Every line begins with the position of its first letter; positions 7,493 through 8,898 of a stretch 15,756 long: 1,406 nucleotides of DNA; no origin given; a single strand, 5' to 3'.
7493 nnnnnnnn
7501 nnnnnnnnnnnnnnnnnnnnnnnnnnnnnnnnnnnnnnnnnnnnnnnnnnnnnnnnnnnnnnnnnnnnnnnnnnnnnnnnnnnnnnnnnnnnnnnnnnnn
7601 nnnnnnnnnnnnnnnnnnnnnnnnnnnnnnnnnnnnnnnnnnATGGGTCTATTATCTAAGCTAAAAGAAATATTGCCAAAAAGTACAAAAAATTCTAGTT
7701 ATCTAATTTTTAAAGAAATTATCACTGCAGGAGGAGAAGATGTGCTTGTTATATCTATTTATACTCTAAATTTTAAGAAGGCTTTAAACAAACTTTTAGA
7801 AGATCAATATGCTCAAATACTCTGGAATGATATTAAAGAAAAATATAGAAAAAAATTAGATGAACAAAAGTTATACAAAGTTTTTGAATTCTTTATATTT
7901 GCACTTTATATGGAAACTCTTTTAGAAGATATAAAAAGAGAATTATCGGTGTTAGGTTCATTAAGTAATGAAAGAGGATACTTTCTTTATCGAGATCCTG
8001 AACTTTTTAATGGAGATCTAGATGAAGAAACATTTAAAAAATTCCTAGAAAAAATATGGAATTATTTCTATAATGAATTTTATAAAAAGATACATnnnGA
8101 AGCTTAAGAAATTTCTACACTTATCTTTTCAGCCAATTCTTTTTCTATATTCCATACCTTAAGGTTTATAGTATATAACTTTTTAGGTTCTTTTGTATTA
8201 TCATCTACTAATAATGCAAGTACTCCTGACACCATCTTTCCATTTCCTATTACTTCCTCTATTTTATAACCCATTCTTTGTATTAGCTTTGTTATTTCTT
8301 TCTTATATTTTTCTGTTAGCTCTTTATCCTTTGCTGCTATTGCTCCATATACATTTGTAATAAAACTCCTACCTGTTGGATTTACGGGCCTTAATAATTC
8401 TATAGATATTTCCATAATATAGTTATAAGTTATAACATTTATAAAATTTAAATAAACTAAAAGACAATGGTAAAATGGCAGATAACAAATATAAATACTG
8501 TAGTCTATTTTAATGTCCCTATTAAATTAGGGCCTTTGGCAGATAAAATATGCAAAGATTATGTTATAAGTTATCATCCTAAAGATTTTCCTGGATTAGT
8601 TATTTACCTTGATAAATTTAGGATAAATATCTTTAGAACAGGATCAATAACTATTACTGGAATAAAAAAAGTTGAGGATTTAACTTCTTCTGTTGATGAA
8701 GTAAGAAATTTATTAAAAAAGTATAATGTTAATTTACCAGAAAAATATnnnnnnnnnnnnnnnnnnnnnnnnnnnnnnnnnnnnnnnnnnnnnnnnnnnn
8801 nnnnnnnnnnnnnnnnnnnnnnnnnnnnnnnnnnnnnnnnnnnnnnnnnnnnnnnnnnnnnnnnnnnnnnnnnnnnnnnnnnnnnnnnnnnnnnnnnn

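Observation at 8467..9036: The mobile element encodes its own highly divergent TBP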

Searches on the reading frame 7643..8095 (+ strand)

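Call 7: search_protein_families(library=pfam, proteins=[window:7643-8095:+], max_evalue=0.1)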
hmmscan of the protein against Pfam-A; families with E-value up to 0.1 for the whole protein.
window:7643-8095:+ (151 aa): 1 family
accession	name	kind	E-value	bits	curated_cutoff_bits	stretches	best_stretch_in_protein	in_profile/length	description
PF22604.1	TetR_HI_0893_C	-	0.023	15.5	27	1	39-140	13-109/112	Tetracyclin repressor-like HI_0893, C-terminal domain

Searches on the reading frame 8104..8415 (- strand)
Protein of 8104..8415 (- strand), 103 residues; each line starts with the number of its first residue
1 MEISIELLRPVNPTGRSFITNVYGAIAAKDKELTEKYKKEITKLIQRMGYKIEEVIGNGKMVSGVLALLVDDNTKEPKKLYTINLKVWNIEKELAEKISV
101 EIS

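Call 7: search_protein_families(library=pfam, proteins=[window:8104-8415:-], max_evalue=0.1)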
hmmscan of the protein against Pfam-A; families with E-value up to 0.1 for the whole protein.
window:8104-8415:- (103 aa): 0 families

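Call 70: find_homologous_proteins(query=window:8104-8412:-, max_evalue=0.001)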
Query window:8104-8412:- (102 aa): 71 proteins with E <= 0.001 among 77 candidates.
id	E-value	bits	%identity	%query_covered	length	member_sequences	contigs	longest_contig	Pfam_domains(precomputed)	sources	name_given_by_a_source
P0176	4.1e-55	202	97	100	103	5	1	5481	-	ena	-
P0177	1.7e-54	200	96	100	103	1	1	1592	-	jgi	jgi:hypothetical protein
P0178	1.1e-51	191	89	100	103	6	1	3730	-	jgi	jgi:hypothetical protein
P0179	8.4e-49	181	89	95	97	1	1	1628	-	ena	-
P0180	7.5e-41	156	68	99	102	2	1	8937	-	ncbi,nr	ncbi:MAG: hypothetical protein L7G81_02685 [Candidatus Nanopusillus sp.]|nr:hypothetical protein [Ca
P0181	7.6e-41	156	69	99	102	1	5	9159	-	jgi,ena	-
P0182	7.8e-41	156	69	99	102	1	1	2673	-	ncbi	-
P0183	8.7e-41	156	69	99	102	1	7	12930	-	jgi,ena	-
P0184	1.1e-40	155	68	99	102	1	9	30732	-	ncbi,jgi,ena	jgi:hypothetical protein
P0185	1.1e-40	155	68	99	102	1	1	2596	-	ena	-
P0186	1.1e-40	155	69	99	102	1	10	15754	-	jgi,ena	-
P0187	1.2e-40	155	68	99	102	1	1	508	-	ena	-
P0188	1.2e-40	155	69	99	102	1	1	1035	-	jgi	-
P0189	1.7e-40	155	68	99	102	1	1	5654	-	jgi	-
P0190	1.8e-40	155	69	99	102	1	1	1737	-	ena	-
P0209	7.6e-40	153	66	99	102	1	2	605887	-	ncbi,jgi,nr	ncbi:hypothetical protein Nps_01465 [Candidatus Nanopusillus acidilobi]|nr:hypothetical protein Nps_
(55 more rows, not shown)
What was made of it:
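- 8104..8415 (-): Divergent 103-aa gene that shares the TATA box. It is a second gene shared with the host lineage. NAV1 locus tag NV1_02 (call 70).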

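Call 71: find_encoding_contigs(protein=P0209, flank=10000, max_places=2)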
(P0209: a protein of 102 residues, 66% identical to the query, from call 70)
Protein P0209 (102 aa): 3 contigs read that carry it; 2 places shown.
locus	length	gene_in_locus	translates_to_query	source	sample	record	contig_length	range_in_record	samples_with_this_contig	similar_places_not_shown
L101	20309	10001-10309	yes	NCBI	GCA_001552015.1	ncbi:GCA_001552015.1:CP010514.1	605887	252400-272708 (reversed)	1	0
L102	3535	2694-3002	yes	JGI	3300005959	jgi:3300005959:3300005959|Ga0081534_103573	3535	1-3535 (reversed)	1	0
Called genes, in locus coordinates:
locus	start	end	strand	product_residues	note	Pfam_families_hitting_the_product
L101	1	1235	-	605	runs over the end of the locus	-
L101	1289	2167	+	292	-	PF02355:SecD_SecF_C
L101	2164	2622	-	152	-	PF01951:Archease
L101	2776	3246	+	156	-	PF01161:PBP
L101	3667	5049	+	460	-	PF01368:DHH, PF21763:DHH_CID (weak)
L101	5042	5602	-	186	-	PF04266:ASCH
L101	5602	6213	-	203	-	-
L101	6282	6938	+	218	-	-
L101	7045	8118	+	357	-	PF01368:DHH (faint), PF02272:DHHA1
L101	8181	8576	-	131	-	PF00411:Ribosomal_S11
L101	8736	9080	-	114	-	PF04343:DUF488, PF22751:DUF488-N3a, PF22752:DUF488-N3i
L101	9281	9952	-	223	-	PF00149:Metallophos, PF12850:Metallophos_2 (faint)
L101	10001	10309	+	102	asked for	-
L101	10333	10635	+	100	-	-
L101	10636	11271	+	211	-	PF13419:HAD_2 (weak)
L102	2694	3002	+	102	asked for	-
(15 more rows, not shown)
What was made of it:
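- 8104..8415 (-): 65-69% identical to chromosomal genes of Nanopusillus acidilobi and other Nanopusillus (calls 70, 71).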

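Call 76: search_protein_families(library=ncbifam, proteins=[window:8104-8412:-], max_evalue=0.01)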
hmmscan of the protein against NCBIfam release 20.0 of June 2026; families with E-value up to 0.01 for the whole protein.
window:8104-8412:- (102 aa): 1 family
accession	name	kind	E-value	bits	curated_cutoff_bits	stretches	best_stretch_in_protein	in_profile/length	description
NF047520.1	trans_act_CidR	equivalog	0.0046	16.2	415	1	31-101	112-183/292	cidABC operon transcriptional activator CidR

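Call 80: predict_structure(alignment_id=A4)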
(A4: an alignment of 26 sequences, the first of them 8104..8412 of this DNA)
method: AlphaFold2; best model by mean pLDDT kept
length: 102 residues; sequences in the alignment: 26
mean_pLDDT: 94.1   pTM: 0.81
mean pLDDT of the five models: 94.1, 91.9, 91.2, 89.2, 87.7
residues with pLDDT >= 90: 84; 70-90: 18; 50-70: 0; < 50: 0
segments of 3 or more residues with pLDDT < 50: none
pLDDT, mean of each block of 10 residues (from residue 1): 94 95 96 97 98 95 97 94 92 86 78
secondary structure, 60 per line:
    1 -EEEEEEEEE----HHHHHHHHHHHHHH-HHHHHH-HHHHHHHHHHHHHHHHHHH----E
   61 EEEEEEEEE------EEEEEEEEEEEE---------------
elements in order: E2-10 H15-28 H30-35 H37-55 E60-69 E76-87

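Call 82: fold_search(model_id=the predicted structure, library=pdb)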
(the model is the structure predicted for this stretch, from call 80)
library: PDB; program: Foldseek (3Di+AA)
matches with E <= 10: 194; with E <= 0.001: 0
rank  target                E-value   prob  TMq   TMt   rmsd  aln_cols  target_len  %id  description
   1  4psl_C                1.5e-01  0.87  0.52  0.39   3.9        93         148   14  Crystal structure of pfuThermo-DBP-RP1 (crystal form I) (released 2014-04-30)
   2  4psm_B                4.0e-01  0.63  0.50  0.38   4.2        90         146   13  Crystal structure of pfuThermo-DBP-RP1 (crystal form II) (released 2014-04-30)
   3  4psl_B                5.2e-01  0.63  0.52  0.39   3.9        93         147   13  Crystal structure of pfuThermo-DBP-RP1 (crystal form I) (released 2014-04-30)
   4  2mq9_MODEL_1_A        5.2e-01  0.12  0.30  0.25   8.0       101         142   15  Solution structure of E55Q mutant of eRF1 N-domain (released 2015-07-01)
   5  4psl_A                8.2e-01  0.54  0.54  0.40   3.6        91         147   14  Crystal structure of pfuThermo-DBP-RP1 (crystal form I) (released 2014-04-30)
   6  1fsi_C                8.2e-01  0.05  0.16  0.11  10.1        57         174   14  CRYSTAL STRUCTURE OF CYCLIC NUCLEOTIDE PHOSPHODIESTERASE OF APPR>P FROM ARABIDOPSIS THALIANA (released 2000-11-22)
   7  7cli_A                1.0e+00  0.02  0.15  0.08   9.4        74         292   11  Structure of NF-kB p52 homodimer bound to P-Selectin kB DNA fragment (released 2021-07-21)
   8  2lgt_MODEL_1_A        1.1e+00  0.08  0.25  0.20   9.2       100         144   14  Backbone 1H, 13C, and 15N Chemical Shift Assignments for QFM(Y)F (released 2012-03-14)
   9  6lmh_A                1.1e+00  0.04  0.20  0.20  19.1       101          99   17  Structure of an ASFV-derived histone-like protein pA104R (released 2020-05-13)
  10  8tqd                  1.1e+00  0.04  0.18  0.12   8.7        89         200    9  NF-Kappa-B1 Bound with a Covalent Inhibitor (released 2024-04-24)
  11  7w7l_A                1.2e+00  0.02  0.15  0.09   9.2        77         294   12  Structure of NF-kB p52 homodimer bound to 13-mer A/T-centric P-Selectin kB DNA fragment (released 2022-01-26)
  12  3lul_B                1.3e+00  0.08  0.30  0.16   7.5       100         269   10  Crystal structure of Putative 4-amino-4-deoxychorismate lyase. (YP_094631.1) from Legionella pneumophila subsp. pneumo (released 2010-03-02)
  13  8ir3_T                1.4e+00  0.08  0.23  0.11   4.0        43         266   23  human nuclear pre-60S ribosomal particle - State B' (released 2023-08-09)
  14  5m1x_D                1.5e+00  0.12  0.24  0.20   7.6        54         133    7  Crystal structure of S. cerevisiae Rfa1 N-OB domain mutant (K45E) (released 2016-12-07)
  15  8rl2_CJ               1.7e+00  0.06  0.22  0.11   4.1        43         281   23  Human pre-60S - State 5 (released 2025-01-15)
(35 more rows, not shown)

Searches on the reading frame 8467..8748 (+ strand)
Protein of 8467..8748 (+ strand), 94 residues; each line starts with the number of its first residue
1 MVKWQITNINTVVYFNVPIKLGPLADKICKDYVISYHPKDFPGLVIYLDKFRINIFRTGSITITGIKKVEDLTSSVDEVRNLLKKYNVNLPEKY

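Call 95: search_protein_families(library=pfam, proteins=[window:8467-8748:+], max_evalue=1)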
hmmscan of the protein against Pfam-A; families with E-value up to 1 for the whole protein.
window:8467-8748:+ (94 aa): 1 family
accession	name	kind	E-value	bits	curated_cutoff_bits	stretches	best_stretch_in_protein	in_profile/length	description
PF00352.27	TBP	-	8.4e-15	54.8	22.9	1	5-86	3-85/85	Transcription factor TFIID (or TATA-binding protein, TBP)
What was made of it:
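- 8467..8748 (+): TBP repeat 1 (aa 1-94). Keeps the kinking residues F41 and F56. Carries the virus-specific changes N10, Y47, N54, S60 and T62, plus R57. Pfam 54.8 bits for this half alone (call 95).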
